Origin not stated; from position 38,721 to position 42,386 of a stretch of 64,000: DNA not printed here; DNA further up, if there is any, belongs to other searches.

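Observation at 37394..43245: CbbQ/NorQ-type MoxR ATPase - metallophosphoesterase - giant CbbO/NorD-like VWA protein cassette with no obvious client enzyme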

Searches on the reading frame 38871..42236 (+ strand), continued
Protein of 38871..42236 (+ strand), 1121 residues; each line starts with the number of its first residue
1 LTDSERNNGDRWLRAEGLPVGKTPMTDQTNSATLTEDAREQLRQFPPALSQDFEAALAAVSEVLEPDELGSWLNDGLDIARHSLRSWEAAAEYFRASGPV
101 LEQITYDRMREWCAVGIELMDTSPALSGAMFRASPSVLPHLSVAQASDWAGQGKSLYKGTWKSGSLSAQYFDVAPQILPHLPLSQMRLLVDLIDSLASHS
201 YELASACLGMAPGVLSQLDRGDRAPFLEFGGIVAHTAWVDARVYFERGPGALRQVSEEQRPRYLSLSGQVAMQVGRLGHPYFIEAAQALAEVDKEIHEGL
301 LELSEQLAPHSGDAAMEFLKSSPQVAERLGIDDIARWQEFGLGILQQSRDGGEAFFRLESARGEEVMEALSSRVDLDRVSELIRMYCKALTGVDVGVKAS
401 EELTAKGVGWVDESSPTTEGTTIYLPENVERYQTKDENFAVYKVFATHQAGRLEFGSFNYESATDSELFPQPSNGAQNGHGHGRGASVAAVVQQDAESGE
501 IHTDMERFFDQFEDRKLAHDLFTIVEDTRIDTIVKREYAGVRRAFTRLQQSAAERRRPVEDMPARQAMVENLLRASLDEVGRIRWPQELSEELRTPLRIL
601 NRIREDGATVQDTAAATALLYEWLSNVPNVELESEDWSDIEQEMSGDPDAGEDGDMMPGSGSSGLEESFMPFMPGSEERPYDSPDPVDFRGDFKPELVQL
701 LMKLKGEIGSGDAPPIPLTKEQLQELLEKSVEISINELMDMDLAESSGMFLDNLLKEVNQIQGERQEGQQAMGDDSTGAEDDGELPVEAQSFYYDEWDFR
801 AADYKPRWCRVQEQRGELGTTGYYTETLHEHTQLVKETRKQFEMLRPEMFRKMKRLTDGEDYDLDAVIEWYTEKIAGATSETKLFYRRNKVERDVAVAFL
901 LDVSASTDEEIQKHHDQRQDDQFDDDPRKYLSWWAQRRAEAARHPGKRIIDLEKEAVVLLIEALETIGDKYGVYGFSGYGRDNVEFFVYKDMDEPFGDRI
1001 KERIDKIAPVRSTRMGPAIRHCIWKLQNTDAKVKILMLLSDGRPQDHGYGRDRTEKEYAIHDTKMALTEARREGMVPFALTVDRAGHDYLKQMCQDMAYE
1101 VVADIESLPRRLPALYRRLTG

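Call 39: search_solved_structures(query=A1, max_evalue=10, show_alignments=3)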
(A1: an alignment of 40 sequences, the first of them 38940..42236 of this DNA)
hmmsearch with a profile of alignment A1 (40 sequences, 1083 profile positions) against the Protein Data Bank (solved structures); distinct sequences matched with E-value up to 10: 23.
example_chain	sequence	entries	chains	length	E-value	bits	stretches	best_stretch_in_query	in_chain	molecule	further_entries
9qhd_G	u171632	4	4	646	2e-61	211.2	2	907-1081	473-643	Nitric oxide reductase NorD protein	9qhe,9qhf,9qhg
9qh6_G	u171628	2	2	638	1e-50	175.7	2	907-1081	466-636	von Willebrand factor, type A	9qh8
3gs3_A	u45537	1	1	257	0.00025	22.1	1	145-293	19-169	Symplekin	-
4imi_A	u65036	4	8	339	0.00049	21.2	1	146-293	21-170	Symplekin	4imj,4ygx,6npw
3k2s_A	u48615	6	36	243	0.00049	21.2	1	110-304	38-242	Apolipoprotein A-I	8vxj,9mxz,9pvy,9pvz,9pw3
1av1_A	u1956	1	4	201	0.003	18.6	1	165-304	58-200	APOLIPOPROTEIN A-I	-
4v6m_A0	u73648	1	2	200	0.0032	18.5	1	165-304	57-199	Apolipoprotein A-I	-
5a8j_A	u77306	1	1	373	0.0058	17.6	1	979-1015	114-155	VWA2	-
6pts_A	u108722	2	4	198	0.0065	17.5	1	165-302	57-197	Apolipoprotein A-I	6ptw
8eqs_C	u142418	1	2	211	0.0068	17.4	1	167-304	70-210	Apolipoprotein A-I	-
7kjr_C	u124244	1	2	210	0.007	17.3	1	167-304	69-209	Apolipoprotein A-I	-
2msc_A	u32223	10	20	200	0.0072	17.3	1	165-302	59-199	Apolipoprotein A-I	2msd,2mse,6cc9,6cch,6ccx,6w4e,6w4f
9uka_G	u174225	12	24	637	0.0095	16.9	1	476-636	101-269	Cobaltochelatase subunit CobT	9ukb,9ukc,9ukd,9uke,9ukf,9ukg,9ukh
6clz_B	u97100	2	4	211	0.011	16.7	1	178-304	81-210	Apolipoprotein A-I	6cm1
2db0_A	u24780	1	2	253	0.028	15.3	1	156-299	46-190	253aa long hypothetical protein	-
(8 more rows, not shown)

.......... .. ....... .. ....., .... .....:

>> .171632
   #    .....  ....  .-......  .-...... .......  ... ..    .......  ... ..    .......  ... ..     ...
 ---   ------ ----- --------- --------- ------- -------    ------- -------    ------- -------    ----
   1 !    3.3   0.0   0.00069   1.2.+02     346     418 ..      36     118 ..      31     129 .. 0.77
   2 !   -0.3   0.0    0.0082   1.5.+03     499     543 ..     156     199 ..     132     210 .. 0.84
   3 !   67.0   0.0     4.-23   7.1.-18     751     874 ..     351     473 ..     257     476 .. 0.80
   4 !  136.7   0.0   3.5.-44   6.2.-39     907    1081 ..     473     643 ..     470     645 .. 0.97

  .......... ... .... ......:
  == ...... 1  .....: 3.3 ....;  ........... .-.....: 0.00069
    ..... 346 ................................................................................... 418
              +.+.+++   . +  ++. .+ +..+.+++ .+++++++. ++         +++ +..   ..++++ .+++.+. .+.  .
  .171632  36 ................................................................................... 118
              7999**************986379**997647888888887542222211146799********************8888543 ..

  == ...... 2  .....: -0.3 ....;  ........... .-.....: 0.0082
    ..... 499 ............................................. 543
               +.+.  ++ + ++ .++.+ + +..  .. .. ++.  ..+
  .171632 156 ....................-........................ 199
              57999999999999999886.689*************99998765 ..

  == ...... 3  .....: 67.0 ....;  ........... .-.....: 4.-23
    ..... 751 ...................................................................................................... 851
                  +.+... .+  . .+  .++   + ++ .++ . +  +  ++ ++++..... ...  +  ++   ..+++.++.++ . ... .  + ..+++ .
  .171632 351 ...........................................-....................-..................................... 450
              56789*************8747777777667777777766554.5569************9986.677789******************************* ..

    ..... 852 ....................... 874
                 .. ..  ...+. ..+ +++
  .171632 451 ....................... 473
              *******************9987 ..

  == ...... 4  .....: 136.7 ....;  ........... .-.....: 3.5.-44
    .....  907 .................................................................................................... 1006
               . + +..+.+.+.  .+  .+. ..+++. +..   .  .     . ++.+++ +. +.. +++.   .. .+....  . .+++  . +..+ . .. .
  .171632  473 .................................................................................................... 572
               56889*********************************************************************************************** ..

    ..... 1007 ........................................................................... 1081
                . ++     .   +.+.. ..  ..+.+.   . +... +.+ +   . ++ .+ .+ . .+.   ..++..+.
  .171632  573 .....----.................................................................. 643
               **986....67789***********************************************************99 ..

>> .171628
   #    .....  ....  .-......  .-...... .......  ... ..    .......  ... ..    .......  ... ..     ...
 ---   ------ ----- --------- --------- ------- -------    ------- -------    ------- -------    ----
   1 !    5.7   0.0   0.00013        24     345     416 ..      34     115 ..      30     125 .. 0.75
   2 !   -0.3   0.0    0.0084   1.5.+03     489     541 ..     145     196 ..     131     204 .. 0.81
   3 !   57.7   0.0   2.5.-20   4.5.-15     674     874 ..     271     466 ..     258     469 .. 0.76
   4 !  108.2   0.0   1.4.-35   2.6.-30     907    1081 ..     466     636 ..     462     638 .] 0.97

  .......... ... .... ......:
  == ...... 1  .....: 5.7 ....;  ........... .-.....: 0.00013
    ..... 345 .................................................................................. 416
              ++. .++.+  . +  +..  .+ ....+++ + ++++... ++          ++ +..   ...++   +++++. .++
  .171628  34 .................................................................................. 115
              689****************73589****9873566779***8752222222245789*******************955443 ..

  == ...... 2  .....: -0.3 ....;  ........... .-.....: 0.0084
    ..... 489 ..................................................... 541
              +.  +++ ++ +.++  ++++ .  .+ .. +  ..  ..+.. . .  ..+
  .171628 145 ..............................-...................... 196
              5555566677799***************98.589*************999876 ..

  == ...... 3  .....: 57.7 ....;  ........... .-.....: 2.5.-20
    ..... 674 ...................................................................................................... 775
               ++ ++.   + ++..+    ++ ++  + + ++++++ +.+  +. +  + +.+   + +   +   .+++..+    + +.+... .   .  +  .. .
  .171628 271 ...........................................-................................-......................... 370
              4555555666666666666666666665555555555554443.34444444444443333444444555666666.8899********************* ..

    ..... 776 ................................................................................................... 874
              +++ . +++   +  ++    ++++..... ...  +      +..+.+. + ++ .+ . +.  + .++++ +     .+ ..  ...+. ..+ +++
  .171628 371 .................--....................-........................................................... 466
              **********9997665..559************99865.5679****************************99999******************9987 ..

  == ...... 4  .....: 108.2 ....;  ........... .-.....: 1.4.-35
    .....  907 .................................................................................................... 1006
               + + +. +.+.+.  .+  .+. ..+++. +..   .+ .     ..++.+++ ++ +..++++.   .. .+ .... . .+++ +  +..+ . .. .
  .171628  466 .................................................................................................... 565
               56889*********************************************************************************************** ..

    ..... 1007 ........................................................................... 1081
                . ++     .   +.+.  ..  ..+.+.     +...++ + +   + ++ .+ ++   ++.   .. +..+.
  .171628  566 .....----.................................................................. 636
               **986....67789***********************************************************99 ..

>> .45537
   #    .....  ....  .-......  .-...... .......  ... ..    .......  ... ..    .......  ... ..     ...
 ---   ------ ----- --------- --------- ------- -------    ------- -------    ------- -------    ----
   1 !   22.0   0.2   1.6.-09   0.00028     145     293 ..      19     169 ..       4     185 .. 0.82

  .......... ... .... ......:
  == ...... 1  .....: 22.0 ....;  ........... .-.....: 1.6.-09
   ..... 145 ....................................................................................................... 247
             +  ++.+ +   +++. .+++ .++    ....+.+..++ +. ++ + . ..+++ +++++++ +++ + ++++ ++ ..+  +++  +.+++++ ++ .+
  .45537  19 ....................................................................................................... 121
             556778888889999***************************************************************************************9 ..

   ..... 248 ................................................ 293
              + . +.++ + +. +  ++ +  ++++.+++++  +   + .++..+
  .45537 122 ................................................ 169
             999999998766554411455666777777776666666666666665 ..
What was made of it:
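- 38943..39959 (+): N-terminal alpha-solenoid, residues ~2-340: 18 helices in ~38-aa two-helix repeats. The profile hits symplekin and ApoA-I (call 39).
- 39972..40619 (+): Central domain, residues ~345-560. Weakly NorD-N-domain-like, with conserved motifs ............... and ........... Collinear but individually insignificant profile matches to NorD residues 36-118 and 156-199; CobT E 0.0095 (call 39).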

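Call 113: predict_structure(alignment_id=A3)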
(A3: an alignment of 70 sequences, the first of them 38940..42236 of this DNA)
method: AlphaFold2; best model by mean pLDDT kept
length: 1098 residues; sequences in the alignment: 70
mean_pLDDT: 71.4   pTM: 0.48
mean pLDDT of the five models: 71.4, 70.8, 69.2, 67.2, 65.2
residues with pLDDT >= 90: 289; 70-90: 339; 50-70: 248; < 50: 222
segments of 3 or more residues with pLDDT < 50: 1-3, 341-351, 384-386, 450-476, 620-649, 684-694, 707-726, 736-763, 778-783, 822-839, 856-870, 882-900, 956-958, 987-989, 1021-1028, 1096-1098
pLDDT, mean of each block of 10 residues (from residue 1): 62 91 92 94 93 92 91 97 96 94 96 97 97 92 96 96 96 95 97 95 96 92 95 95 94 89 92 93 93 90 80 86 79 67 46 58 66 67 50 66 66 71 83 83 71 37 42 51 83 88 91 75 83 85 89 78 81 87 88 89 82 64 42 38 41 70 81 73 45 48 51 37 47 44 25 27 60 55 64 73 73 61 37 36 61 53 35 72 44 41 59 55 57 71 67 61 80 80 58 81 79 68 47 65 80 65 56 59 59 52
secondary structure, 60 per line:
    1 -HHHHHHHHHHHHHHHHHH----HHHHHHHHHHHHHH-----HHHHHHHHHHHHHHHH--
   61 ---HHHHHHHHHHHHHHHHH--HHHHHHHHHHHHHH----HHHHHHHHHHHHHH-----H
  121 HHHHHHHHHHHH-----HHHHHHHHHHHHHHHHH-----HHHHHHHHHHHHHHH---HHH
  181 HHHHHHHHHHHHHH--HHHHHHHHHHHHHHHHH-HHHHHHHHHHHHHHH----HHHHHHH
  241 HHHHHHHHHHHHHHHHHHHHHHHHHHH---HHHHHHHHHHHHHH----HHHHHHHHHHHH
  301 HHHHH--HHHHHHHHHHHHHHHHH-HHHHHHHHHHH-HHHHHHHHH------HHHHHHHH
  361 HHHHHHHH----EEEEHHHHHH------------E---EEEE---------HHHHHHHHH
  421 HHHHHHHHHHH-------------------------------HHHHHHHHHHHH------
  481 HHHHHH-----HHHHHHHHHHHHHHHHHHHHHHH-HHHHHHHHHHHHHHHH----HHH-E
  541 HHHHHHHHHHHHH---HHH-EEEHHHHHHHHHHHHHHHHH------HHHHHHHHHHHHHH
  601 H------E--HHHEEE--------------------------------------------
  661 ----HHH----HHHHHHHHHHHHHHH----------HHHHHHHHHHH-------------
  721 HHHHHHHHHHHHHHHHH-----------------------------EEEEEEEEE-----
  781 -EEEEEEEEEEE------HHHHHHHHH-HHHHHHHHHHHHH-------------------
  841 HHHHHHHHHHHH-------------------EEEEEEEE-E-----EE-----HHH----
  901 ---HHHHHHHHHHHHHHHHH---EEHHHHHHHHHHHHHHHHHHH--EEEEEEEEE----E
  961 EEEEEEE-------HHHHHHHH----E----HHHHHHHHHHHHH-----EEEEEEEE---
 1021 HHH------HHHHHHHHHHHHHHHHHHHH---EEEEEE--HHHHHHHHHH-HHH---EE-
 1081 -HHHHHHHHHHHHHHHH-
elements in order (helices of 4 or more, strands of 3 or more residues): H2-19 H24-37 H43-58 H64-80 H83-96 H101-114 H120-132 H138-154 H160-174 H178-194 H197-213 H215-229 H234-267 H271-284 H289-305 H308-324 H326-336 H338-346 H353-368 E373-376 H377-382 E399-402 H412-431 H463-474 H481-486 H492-514 H516-531 H541-553 E561-563 H564-580 H587-601 E614-616 H672-686 H697-707 H721-737 E767-775 E782-792 H799-807 H809-821 H841-852 E872-879 H904-920 H926-944 E947-955 E960-967 H975-982 H992-1004 E1010-1017 H1030-1049 E1053-1058 H1061-1070 H1082-1097
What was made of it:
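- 40620..41204 (+): Linker, residues ~560-755. Conserved helices are interspersed with acidic, low-confidence segments. pLDDT <50 at 620-649, 684-694, 707-726 and 736-763 (call 113).
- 41205..42233 (+): NorD-type VWA domain. Beta-hairpin 'finger' at residues 767-792 (41238-41315). MIDAS D879-x-S881-x-S883 (41574-41588), T990 (41907-41909), D1018 (41991-41993). A 33-aa insertion follows the DxSxS motif. Conserved C-terminal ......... tail. Predicted hairpin E767-775/E782-792 (call 113).
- On NorD (nitric-oxide reductase activation protein): Predicted hairpin 767-792 (call 113).
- The full-length model has low confidence in the linker and moderate confidence in the VWA core (mean pLDDT 71; call 113).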
